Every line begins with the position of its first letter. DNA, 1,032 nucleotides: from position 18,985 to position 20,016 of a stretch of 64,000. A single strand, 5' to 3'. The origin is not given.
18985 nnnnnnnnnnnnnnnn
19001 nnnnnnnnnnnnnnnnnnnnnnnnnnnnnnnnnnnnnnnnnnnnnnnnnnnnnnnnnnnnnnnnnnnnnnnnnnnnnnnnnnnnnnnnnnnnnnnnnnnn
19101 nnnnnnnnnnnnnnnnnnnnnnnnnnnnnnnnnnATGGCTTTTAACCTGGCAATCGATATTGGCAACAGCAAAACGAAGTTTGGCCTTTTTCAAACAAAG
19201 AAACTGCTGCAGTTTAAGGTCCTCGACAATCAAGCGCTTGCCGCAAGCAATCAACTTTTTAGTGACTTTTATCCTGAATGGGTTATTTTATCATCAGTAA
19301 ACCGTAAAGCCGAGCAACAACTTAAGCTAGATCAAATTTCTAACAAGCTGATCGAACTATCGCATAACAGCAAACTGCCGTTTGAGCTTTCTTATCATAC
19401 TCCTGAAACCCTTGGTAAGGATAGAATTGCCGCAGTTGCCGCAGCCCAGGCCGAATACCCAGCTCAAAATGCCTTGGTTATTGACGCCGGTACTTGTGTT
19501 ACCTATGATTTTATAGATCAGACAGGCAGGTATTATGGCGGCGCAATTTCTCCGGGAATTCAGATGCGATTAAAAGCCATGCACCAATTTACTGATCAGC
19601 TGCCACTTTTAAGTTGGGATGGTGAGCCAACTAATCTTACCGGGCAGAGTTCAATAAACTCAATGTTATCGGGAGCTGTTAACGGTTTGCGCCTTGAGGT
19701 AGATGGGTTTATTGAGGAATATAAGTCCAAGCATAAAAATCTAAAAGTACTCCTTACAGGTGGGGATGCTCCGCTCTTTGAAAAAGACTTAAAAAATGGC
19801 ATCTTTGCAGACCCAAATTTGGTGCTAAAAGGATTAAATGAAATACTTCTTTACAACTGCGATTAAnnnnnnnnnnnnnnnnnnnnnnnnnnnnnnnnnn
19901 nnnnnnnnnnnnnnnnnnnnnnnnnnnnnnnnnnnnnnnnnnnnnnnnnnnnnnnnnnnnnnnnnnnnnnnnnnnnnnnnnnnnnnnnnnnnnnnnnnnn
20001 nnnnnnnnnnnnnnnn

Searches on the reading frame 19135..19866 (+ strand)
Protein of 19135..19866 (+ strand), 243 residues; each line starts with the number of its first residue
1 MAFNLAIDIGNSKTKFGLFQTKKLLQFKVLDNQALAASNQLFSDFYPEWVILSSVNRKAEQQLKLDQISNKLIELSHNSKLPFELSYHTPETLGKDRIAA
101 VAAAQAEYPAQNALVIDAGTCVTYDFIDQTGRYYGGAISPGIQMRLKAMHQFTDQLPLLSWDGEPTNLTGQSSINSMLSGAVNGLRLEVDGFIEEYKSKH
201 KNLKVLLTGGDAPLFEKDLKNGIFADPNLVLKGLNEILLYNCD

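Call 87: find_encoding_contigs(protein=window:19135-19866:+, flank=8000, max_places=10)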
Protein window:19135-19866:+ (243 aa): 9 contigs read that carry it; 2 places shown.
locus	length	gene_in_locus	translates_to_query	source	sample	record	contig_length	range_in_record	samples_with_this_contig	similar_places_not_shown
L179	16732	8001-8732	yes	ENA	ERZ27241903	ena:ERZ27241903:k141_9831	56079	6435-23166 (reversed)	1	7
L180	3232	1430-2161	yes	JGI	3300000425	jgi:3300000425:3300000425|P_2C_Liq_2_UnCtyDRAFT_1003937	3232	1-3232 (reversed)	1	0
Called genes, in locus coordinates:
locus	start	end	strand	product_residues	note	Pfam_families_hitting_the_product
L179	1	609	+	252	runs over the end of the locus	PF02463:SMC_N (faint), PF00005:ABC_tran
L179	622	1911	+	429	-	PF19295:SufBD_N, PF01458:SUFBD_core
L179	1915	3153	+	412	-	PF00155:Aminotran_1_2, PF00266:Aminotran_5, PF01041:DegT_DnrJ_EryC1 (weak)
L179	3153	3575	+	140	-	PF02657:SufE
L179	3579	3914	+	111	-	PF01883:FeS_assembly_P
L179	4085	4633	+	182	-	PF10652:DUF2480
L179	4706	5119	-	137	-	-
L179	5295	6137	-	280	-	PF00924:MS_channel_2nd, PF21082:MS_channel_3rd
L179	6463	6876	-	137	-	-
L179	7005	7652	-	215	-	-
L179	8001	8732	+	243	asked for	PF03309:Pan_kinase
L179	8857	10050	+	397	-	-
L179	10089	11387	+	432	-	PF13424:TPR_12 (faint)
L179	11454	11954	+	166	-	PF06835:LptC (weak)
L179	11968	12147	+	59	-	-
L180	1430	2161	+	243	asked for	PF03309:Pan_kinase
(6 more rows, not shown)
